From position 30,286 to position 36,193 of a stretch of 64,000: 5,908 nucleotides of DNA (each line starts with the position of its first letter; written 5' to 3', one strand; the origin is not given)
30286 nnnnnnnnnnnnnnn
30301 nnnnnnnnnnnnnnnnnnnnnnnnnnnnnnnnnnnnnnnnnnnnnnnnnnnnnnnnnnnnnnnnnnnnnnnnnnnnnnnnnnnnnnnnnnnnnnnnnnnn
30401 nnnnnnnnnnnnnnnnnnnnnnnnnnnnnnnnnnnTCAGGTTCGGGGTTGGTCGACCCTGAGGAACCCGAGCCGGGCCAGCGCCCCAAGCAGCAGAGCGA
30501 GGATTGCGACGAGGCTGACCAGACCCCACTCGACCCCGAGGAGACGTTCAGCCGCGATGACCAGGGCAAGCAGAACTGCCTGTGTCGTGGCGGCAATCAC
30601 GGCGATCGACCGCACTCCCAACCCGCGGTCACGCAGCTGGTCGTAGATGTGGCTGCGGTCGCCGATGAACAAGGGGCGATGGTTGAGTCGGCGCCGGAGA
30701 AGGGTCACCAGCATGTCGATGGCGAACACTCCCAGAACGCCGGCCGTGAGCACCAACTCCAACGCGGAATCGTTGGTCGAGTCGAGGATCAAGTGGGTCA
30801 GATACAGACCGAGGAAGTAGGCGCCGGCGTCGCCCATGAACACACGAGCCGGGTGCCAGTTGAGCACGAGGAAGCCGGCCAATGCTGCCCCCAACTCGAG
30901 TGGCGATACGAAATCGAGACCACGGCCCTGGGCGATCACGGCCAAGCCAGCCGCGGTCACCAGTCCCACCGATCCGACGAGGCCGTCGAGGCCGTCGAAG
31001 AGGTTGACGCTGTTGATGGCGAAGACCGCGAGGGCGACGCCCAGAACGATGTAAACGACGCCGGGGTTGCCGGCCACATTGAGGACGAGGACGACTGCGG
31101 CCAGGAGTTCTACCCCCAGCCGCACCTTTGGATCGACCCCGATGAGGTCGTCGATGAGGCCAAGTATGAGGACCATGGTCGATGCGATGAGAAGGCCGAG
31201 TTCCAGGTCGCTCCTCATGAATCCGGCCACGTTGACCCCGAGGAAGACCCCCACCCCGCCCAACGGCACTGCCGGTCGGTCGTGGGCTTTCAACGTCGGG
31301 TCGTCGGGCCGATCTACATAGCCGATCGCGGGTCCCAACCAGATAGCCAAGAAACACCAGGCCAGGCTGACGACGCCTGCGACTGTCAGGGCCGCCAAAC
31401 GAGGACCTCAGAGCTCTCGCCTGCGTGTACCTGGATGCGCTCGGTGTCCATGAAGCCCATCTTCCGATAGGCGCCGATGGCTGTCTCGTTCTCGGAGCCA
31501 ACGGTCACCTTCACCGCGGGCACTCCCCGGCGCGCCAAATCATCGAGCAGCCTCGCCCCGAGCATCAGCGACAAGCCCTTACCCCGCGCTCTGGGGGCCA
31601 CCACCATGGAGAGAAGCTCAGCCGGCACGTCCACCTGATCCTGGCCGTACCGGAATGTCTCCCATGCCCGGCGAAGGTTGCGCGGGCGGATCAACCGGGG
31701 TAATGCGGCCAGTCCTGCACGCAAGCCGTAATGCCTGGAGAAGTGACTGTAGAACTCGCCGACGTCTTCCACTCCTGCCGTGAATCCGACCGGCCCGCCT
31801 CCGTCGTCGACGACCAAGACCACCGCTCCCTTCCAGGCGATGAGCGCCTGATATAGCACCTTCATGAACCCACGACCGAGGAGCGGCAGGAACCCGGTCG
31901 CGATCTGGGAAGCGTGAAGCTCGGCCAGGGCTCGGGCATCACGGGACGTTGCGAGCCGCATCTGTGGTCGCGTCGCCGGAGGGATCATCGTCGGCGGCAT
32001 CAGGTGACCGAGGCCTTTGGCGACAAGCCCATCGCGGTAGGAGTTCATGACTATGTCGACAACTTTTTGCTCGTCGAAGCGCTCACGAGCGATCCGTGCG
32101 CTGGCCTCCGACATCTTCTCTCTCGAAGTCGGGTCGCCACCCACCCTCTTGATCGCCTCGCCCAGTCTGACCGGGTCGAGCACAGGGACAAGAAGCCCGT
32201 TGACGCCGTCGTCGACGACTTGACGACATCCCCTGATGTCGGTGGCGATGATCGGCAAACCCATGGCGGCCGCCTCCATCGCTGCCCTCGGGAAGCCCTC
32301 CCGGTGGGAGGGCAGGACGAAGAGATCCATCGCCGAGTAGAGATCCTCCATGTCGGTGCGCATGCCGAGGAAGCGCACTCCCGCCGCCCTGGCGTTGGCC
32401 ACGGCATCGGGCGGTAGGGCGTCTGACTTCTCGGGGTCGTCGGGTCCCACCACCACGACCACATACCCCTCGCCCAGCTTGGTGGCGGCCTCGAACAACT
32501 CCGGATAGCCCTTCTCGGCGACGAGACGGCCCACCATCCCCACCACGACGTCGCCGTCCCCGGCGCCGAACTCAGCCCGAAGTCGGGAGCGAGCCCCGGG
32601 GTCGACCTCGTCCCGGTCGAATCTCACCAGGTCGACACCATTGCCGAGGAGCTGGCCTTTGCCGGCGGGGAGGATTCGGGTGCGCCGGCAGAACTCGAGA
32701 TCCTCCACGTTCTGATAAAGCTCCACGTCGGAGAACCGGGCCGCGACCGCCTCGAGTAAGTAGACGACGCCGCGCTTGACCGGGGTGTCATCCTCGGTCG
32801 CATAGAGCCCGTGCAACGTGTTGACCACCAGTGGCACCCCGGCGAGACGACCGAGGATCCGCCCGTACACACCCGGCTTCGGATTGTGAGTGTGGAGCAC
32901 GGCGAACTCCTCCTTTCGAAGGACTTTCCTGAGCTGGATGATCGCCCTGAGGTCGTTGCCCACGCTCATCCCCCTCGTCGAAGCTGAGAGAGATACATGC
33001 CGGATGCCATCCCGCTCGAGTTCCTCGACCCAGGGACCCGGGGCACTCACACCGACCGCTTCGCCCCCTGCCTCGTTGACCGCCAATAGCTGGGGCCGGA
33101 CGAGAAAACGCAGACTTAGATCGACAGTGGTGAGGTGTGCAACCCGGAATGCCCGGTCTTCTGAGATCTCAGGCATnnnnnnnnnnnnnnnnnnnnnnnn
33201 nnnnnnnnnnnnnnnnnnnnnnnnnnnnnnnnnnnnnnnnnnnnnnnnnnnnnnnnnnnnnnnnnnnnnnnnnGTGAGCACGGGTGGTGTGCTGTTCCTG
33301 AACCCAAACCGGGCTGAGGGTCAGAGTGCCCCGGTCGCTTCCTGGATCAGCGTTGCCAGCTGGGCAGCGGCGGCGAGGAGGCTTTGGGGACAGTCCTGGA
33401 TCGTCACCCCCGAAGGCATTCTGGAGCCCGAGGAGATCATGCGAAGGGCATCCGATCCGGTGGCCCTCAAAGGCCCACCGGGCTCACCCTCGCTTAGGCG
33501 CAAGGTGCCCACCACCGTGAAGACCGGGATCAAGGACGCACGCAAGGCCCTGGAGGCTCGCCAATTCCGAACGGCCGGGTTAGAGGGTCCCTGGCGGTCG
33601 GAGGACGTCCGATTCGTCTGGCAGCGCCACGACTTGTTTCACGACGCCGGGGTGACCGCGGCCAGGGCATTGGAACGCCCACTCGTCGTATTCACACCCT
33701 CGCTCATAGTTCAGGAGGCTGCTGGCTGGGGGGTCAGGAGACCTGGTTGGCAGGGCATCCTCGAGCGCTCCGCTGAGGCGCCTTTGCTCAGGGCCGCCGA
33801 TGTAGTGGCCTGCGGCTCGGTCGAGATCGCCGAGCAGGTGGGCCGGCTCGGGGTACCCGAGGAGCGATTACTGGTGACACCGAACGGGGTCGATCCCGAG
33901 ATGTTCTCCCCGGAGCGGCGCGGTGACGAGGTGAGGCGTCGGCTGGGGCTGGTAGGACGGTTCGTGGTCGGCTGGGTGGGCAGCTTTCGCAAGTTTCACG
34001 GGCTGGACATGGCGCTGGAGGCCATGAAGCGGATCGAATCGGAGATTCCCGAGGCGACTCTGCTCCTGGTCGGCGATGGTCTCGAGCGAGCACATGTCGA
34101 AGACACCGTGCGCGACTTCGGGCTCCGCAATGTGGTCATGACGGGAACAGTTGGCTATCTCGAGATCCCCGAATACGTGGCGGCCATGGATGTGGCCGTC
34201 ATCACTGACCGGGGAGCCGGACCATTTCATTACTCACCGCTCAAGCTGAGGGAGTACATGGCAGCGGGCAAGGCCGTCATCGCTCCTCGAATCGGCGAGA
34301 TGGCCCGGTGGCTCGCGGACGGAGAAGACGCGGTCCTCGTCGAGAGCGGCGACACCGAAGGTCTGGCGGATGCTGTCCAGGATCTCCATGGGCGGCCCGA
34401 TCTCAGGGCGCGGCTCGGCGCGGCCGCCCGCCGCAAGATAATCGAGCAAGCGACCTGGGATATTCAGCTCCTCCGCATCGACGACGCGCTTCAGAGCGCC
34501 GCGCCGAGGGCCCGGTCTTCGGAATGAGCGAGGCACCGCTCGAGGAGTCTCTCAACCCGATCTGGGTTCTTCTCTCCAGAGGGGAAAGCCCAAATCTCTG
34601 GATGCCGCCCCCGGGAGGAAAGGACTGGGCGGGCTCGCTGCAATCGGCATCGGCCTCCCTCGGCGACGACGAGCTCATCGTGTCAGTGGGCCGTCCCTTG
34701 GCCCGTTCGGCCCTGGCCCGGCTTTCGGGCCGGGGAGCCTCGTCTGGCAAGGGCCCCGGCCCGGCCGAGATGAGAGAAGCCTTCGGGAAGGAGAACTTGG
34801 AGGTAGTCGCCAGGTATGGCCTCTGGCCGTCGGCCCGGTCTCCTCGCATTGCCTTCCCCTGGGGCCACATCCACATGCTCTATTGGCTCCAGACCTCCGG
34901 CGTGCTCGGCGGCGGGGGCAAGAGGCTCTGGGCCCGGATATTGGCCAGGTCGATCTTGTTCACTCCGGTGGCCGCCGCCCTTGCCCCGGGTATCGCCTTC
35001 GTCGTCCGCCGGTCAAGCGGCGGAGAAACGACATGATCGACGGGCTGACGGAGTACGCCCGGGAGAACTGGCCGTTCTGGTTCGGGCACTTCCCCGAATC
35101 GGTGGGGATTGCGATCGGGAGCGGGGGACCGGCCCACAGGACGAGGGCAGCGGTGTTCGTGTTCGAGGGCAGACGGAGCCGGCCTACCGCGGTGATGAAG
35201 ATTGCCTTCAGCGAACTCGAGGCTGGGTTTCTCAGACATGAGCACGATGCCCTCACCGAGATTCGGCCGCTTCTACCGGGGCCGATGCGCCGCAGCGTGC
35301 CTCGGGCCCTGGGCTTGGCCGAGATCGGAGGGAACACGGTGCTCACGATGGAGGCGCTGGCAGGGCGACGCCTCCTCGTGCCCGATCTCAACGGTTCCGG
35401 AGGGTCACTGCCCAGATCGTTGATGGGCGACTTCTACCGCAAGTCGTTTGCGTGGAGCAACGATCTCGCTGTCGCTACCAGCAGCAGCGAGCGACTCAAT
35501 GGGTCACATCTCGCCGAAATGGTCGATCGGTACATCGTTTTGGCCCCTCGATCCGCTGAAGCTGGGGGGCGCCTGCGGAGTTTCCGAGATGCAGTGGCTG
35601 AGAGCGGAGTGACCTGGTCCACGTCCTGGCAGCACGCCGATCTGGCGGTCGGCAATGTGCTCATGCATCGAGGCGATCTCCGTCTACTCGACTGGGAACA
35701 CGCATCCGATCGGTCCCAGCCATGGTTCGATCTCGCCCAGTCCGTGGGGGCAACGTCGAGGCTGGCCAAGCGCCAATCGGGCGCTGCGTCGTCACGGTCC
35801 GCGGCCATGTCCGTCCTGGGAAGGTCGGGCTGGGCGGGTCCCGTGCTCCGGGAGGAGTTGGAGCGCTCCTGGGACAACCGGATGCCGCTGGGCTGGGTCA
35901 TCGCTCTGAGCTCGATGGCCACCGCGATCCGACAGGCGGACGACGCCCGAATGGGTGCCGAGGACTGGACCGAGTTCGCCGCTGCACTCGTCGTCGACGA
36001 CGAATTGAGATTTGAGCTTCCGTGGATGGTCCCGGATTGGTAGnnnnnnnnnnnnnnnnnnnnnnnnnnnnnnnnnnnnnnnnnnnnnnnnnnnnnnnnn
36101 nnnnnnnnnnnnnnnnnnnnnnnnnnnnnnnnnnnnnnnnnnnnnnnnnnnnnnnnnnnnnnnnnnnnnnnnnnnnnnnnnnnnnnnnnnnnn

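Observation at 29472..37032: Four divergent APH/choline-kinase-fold genes embedded among glycosyltransferases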

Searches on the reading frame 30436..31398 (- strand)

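Call 10: search_protein_families(library=pfam, proteins=[window:30436-31398:-], max_evalue=0.01)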
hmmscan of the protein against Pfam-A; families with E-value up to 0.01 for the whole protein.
window:30436-31398:- (320 aa): 1 family
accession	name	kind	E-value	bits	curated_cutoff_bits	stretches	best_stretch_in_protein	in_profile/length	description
PF00953.26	Glycos_transf_4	-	3.1e-27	95.9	27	1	68-206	3-158/160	Glycosyl transferase family 4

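Call 78: search_protein_families(library=ncbifam, proteins=[window:30436-31398:-], max_evalue=0.00001)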
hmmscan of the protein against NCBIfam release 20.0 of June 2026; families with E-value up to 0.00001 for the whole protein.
window:30436-31398:- (320 aa): 3 families
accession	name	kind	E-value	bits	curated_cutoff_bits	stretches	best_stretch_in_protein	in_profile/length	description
TIGR02380.1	ECA_wecA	exception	3.3e-24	85.7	326.05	1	4-295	4-320/346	UDP-N-acetylglucosamine--undecaprenyl-phosphate N-acetylglucosaminephosphotransferase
NF053644.1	MraY_archaea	equivalog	2.4e-12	46.8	450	1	102-213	167-282/340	pseudomurein biosynthesis MraY family phospho-N-acetylmuramoyl-pentapeptide-transferase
TIGR00445.1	mraY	equivalog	1.7e-10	40.9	192.05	1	107-232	128-268/321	phospho-N-acetylmuramoyl-pentapeptide-transferase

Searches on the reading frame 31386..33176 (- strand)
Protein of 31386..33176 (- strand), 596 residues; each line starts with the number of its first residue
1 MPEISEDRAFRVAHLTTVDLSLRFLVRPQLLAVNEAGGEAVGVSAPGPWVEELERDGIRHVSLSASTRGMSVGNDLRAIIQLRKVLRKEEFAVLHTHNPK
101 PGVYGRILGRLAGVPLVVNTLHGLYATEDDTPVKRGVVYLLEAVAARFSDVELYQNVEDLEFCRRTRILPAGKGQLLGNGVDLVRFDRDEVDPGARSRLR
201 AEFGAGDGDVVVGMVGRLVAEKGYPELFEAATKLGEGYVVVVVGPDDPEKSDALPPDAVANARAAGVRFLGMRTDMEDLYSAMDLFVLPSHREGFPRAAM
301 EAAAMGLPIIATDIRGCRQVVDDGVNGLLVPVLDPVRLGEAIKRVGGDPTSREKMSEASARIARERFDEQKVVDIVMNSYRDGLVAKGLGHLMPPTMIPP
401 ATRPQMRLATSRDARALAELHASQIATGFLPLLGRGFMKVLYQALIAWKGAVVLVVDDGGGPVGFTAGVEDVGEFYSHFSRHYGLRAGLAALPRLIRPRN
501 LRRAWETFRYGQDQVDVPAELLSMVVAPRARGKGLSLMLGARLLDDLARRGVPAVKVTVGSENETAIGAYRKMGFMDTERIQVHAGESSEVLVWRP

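Call 3: search_protein_families(library=pfam, proteins=[window:31386-33176:-], max_evalue=0.01)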
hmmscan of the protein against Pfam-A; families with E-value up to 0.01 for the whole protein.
window:31386-33176:- (596 aa): 11 families
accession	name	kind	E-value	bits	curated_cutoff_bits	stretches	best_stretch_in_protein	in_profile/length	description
PF00534.26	Glycos_transf_1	-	9.3e-31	107.1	26.4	1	198-359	4-169/172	Glycosyl transferases group 1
PF13692.12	Glyco_trans_1_4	-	4e-30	105.4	27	1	211-345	3-139/142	Glycosyl transferases group 1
PF13579.12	Glyco_trans_4_4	-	5.8e-12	46.7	29.7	1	45-180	27-158/158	Glycosyl transferase 4-like domain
PF13477.12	Glyco_trans_4_2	-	1.5e-10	41.8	23.4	1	50-133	37-118/139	Glycosyl transferase 4-like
PF13439.12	Glyco_transf_4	-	3.9e-10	40.5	28.5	1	46-183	28-168/170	Glycosyltransferase Family 4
PF00583.31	Acetyltransf_1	-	1.3e-08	35.5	20.7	1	519-575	60-116/116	Acetyltransferase (GNAT) family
PF20706.3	GT4-conflict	-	9e-08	31.9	26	1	238-349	233-340/385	Family 4 Glycosyltransferase in conflict systems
PF13673.13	Acetyltransf_10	-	5.5e-07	30.1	23.6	1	522-586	55-118/128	Acetyltransferase (GNAT) domain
PF13508.13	Acetyltransf_7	-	6.1e-07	30.2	27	1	519-575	30-82/84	Acetyltransferase (GNAT) domain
PF08445.16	FR47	-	5.9e-06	26.6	22.1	1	519-578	22-80/86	FR47-like protein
PF13480.13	Acetyltransf_6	-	0.0066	17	22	0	409-479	25-100/143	Acetyltransferase (GNAT) domain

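Call 78: search_protein_families(library=ncbifam, proteins=[window:31386-33176:-], max_evalue=0.00001)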
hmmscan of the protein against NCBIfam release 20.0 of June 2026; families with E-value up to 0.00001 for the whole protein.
window:31386-33176:- (596 aa): 31 families (the best 25 are shown)
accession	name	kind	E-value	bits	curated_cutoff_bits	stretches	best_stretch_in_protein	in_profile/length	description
TIGR03088.1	stp2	hypoth_equivalog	7.3e-36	124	409.05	1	71-381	62-371/374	TIGR03088 family PEP-CTERM/XrtA system glycosyltransferase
NF041876.1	EPS_EpsE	equivalog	1.7e-22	80.2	400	1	209-371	214-384/389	exopolysaccharide biosynthesis GT4 family glycosyltransferase EpsE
TIGR03449.1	mycothiol_MshA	equivalog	1.8e-22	79.8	462.5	1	90-383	102-403/406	D-inositol-3-phosphate glycosyltransferase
NF047684.1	TeichurnBiosyTuaC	equivalog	6.6e-21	74.7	550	1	166-381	179-387/391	teichuronic acid biosynthesis protein TuaC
TIGR03999.1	thiol_BshA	equivalog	2.4e-20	72.8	273.7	1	199-382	189-372/375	N-acetyl-alpha-D-glucosaminyl L-malate synthase BshA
TIGR02149.1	glgA_Coryne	subfamily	1.6e-17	63.7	302.4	1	169-381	166-388/391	glycogen synthase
NF053787.1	GlcN_PG_synth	equivalog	4.7e-15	55.3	480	1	180-382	172-358/361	N-acetylglucosaminyl phosphatidylglycerol synthase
NF038229.1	Glyco4_Geo_Pelo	equivalog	1.2e-14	54.1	400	1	267-377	220-330/338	GPMC system family 4 glycosyltransferase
TIGR04063.1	stp3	hypoth_equivalog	1.8e-13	50.2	442.05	1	81-380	83-392/397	TIGR04063 family PEP-CTERM/XrtA system glycosyltransferase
TIGR04047.1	MSMEG_0565_glyc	hypoth_equivalog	2.3e-12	46.7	259.85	1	175-372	162-363/373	MSMEG_0565 family glycosyltransferase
NF038011.1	PelF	equivalog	1.7e-10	40.6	100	1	210-372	307-481/489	GT4 family glycosyltransferase PelF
TIGR02472.1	sucr_P_syn_N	equivalog_domain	3.2e-10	39.4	576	1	284-371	342-429/439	sucrose-phosphate synthase, putative, glycosyltransferase domain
TIGR04157.1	glyco_rSAM_CFB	subfamily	6.2e-10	38.6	400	1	191-333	209-351/406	TIGR04157 family glycosyltransferase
NF047881.1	glyco_SdgB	exception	4.1e-09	35.6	800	1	270-370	383-483/496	serine-aspartate repeat adhesin O-glycosyltransferase SdgB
NF046085.1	XrtY_assoc_Gly1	equivalog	5e-09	35.5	400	1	216-381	216-382/387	XrtY-associated glycosyltransferase XYAG1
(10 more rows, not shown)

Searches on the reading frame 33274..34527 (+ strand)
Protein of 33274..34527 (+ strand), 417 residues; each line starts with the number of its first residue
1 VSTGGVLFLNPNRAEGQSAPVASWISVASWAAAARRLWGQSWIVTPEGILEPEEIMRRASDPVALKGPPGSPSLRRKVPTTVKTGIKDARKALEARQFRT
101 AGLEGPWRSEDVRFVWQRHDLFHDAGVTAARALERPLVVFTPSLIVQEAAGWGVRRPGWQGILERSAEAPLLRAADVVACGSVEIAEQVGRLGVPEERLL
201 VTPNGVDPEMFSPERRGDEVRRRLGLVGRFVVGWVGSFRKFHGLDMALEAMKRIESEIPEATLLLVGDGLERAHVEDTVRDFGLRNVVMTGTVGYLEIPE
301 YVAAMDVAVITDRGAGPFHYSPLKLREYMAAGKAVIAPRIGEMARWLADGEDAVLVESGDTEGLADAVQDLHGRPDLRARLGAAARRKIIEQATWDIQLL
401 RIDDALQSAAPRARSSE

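Call 3: search_protein_families(library=pfam, proteins=[window:33274-34527:+], max_evalue=0.01)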
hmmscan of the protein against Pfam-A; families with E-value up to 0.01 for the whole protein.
window:33274-34527:+ (417 aa): 5 families
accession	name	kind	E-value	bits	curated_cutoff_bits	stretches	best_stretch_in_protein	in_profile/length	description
PF13692.12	Glyco_trans_1_4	-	4.3e-25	89.1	27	1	230-371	2-139/142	Glycosyl transferases group 1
PF00534.26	Glycos_transf_1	-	3.9e-20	72.5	26.4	1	225-387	10-171/172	Glycosyl transferases group 1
PF13524.12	Glyco_trans_1_2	-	5.9e-12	46.2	25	1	250-396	8-136/144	Glycosyl transferase-like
PF13579.12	Glyco_trans_4_4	-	5.9e-09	36.9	29.7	1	102-205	62-158/158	Glycosyl transferase 4-like domain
PF13439.12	Glyco_transf_4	-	1.6e-07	31.9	28.5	1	110-209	95-169/170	Glycosyltransferase Family 4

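Call 78: search_protein_families(library=ncbifam, proteins=[window:33274-34527:+], max_evalue=0.00001)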
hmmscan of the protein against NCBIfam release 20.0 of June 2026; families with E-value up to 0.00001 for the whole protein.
window:33274-34527:+ (417 aa): 17 families
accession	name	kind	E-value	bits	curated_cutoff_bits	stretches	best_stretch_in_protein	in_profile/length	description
TIGR04063.1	stp3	hypoth_equivalog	1.1e-35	123.4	442.05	1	130-403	112-389/397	TIGR04063 family PEP-CTERM/XrtA system glycosyltransferase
NF007640.0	PRK10307.1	subfamily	5.5e-21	74.9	276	1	151-407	148-405/411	WcaI family glycosyltransferase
TIGR03088.1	stp2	hypoth_equivalog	1.8e-20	73.3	409.05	1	191-395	154-359/374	TIGR03088 family PEP-CTERM/XrtA system glycosyltransferase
NF053787.1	GlcN_PG_synth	equivalog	4e-17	62.1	480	1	170-400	139-350/361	N-acetylglucosaminyl phosphatidylglycerol synthase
TIGR03999.1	thiol_BshA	equivalog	7.3e-16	58.1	273.7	1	174-392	144-356/375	N-acetyl-alpha-D-glucosaminyl L-malate synthase BshA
NF041876.1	EPS_EpsE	equivalog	1.7e-14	53.9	400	1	194-392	183-379/389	exopolysaccharide biosynthesis GT4 family glycosyltransferase EpsE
NF047676.1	TeichurnBiosyTuaH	equivalog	1e-13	51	550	1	166-395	150-373/384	teichuronic acid biosynthesis protein TuaH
NF038298.1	EPS_HpsO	equivalog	1.9e-13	49.9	575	1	172-394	144-372/388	hormogonium polysaccharide biosynthesis glycosyltransferase HpsO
TIGR03449.1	mycothiol_MshA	equivalog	7e-13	48.2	462.5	1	167-398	157-392/406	D-inositol-3-phosphate glycosyltransferase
TIGR02149.1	glgA_Coryne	subfamily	1.9e-12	47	302.4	1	165-397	135-378/391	glycogen synthase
TIGR04047.1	MSMEG_0565_glyc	hypoth_equivalog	3.4e-12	46.1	259.85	1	173-396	137-361/373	MSMEG_0565 family glycosyltransferase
TIGR03087.1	stp1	hypoth_equivalog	3.4e-10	39.6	316.65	1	197-407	196-395/397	TIGR03087 family PEP-CTERM/XrtA system glycosyltransferase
TIGR04007.1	wcaI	equivalog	1.8e-08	33.5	800.45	1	167-369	166-372/407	colanic acid biosynthesis glycosyltransferase WcaI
NF047684.1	TeichurnBiosyTuaC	equivalog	6e-08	32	550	1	174-375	165-355/391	teichuronic acid biosynthesis protein TuaC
NF038229.1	Glyco4_Geo_Pelo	equivalog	7.1e-07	28.6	400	1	171-393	106-320/338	GPMC system family 4 glycosyltransferase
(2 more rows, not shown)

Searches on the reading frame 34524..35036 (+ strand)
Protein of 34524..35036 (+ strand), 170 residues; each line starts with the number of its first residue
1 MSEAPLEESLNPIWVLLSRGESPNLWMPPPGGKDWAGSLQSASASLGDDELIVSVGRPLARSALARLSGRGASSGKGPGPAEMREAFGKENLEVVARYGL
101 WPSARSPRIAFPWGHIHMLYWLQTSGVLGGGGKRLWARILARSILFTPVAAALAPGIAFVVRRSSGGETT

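Call 3: search_protein_families(library=pfam, proteins=[window:34524-35036:+], max_evalue=0.01)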
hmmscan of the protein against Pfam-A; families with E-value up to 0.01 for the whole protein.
window:34524-35036:+ (170 aa): 0 families

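Call 13: search_protein_families(library=ncbifam, proteins=[window:34524-35036:+], max_evalue=1)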
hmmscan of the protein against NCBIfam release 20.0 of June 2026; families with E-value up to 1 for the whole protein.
window:34524-35036:+ (170 aa): 0 families

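Call 59: predict_structure(alignment_id=A5)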
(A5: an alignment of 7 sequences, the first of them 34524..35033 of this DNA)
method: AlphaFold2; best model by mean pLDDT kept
length: 170 residues; sequences in the alignment: 7
mean_pLDDT: 61.1   pTM: 0.57
mean pLDDT of the five models: 61.1, 57.0, 56.6, 55.8, 54.1
residues with pLDDT >= 90: 0; 70-90: 48; 50-70: 75; < 50: 47
segments of 3 or more residues with pLDDT < 50: 1-10, 15-22, 29-32, 58-66, 70-75, 104-106, 129-131, 167-170
pLDDT, mean of each block of 10 residues (from residue 1): 36 49 54 66 75 63 49 56 84 81 54 63 56 58 64 69 63
secondary structure, 60 per line:
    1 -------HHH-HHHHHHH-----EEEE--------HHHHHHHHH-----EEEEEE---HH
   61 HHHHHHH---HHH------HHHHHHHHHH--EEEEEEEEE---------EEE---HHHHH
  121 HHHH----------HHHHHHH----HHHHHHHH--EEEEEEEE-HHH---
elements in order: H12-18 E24-27 H36-44 E50-55 H59-67 H80-89 E92-100 E110-112 H116-124 H135-141 H146-153 E156-163

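Call 61: fold_search(model_id=the predicted structure, library=pdb)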
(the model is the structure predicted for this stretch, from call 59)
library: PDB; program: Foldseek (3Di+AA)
matches with E <= 10: 623; with E <= 0.001: 0
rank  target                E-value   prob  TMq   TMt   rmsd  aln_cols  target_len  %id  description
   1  3l8d                  1.6e-03  0.99  0.35  0.30   7.3       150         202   13  Crystal structure of methyltransferase from Bacillus Thuringiensis (released 2010-01-12)
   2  6ecu_A                1.7e-03  1.00  0.39  0.26   9.2       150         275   11  SeMet substituted StiD O-MT residues 976-1266 (released 2018-12-12)
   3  7fbh_A                2.0e-03  0.99  0.36  0.24   8.4       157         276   13  geranyl pyrophosphate C6-methyltransferase BezA (released 2021-12-01)
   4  9sm3_D                2.2e-03  0.97  0.31  0.21   8.6       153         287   14  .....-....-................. from Pseudomonas chlororaphis in complex with SAH (released 2025-12-31)
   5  7fbh_B                2.3e-03  0.98  0.33  0.24   8.7       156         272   13  geranyl pyrophosphate C6-methyltransferase BezA (released 2021-12-01)
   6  6uvq_A                3.0e-03  0.98  0.36  0.25   8.4       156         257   15  Crystal structure of Apo AtmM (released 2020-11-25)
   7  9sm3_E                3.2e-03  0.93  0.29  0.20   8.4       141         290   16  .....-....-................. from Pseudomonas chlororaphis in complex with SAH (released 2025-12-31)
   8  6ecv_B                3.8e-03  1.00  0.40  0.26   9.3       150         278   12  StiD O-MT residues 976-1266 (released 2018-12-12)
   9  5gm2_K                3.8e-03  0.99  0.38  0.27   6.9       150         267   13  Crystal structure of methyltransferase TleD complexed with SAH and teleocidin A1 (released 2016-09-28)
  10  7fbo_A                3.8e-03  0.98  0.36  0.24   8.2       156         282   13  geranyl pyrophosphate C6-methyltransferase BezA binding with S-adenosylhomocysteine (released 2021-12-01)
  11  6ecw_A                4.3e-03  1.00  0.41  0.26   9.7       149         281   13  StiD O-MT residues 956-1266 (released 2018-12-12)
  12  6ecu_B                4.9e-03  0.99  0.41  0.27   9.3       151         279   11  SeMet substituted StiD O-MT residues 976-1266 (released 2018-12-12)
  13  9sm3_A                4.9e-03  0.91  0.29  0.20   8.4       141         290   16  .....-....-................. from Pseudomonas chlororaphis in complex with SAH (released 2025-12-31)
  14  5gm1_B                5.2e-03  0.98  0.36  0.25   7.3       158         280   13  Crystal structure of methyltransferase TleD complexed with SAH (released 2016-09-28)
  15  9sm5_B                5.2e-03  0.97  0.30  0.22   7.9       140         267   15  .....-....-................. from Pseudomonas chlororaphis in complex with SAH and alpha-PSPP (released 2025-12-31)
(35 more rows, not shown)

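Call 62: search_protein_families(library=pfam, alignment_id=A5, max_evalue=10)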
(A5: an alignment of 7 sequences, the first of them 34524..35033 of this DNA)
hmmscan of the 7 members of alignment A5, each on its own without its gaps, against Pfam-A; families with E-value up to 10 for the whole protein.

A. member 1, window:34524-35033:+ (170 aa): 0 families

B. families by the number of members that match (of 7 scanned): 1 family
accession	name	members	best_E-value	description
PF00440.29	TetR_N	1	0.016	Bacterial regulatory proteins, tetR family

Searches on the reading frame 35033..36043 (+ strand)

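Call 3: search_protein_families(library=pfam, proteins=[window:35033-36043:+], max_evalue=0.01)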
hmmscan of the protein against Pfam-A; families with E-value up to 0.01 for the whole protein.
window:35033-36043:+ (336 aa): 2 families
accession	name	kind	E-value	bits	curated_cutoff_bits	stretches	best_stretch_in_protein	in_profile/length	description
PF01636.29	APH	-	1.6e-06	28.5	23.2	1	41-237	13-209/239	Phosphotransferase enzyme family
PF19974.5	TCAD9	-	0.00068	19.3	40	1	184-235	284-335/429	Ternary complex associated domain 9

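Call 13: search_protein_families(library=ncbifam, proteins=[window:35033-36043:+], max_evalue=1)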
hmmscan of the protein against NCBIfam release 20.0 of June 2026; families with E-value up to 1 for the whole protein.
window:35033-36043:+ (336 aa): 3 families
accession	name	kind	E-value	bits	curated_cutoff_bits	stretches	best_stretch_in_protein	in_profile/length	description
TIGR02721.1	ycfN_thiK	equivalog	0.00037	19.7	299.45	1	194-244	143-192/256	thiamine kinase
NF041256.1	GntI_guanitoxin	equivalog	0.0011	18.3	357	1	200-238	177-215/282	guanitoxin biosynthesis pre-guanitoxin N-oxide kinase GntI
NF005908.0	PRK07889.1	equivalog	0.12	12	299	1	168-291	93-220/256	enoyl-ACP reductase FabI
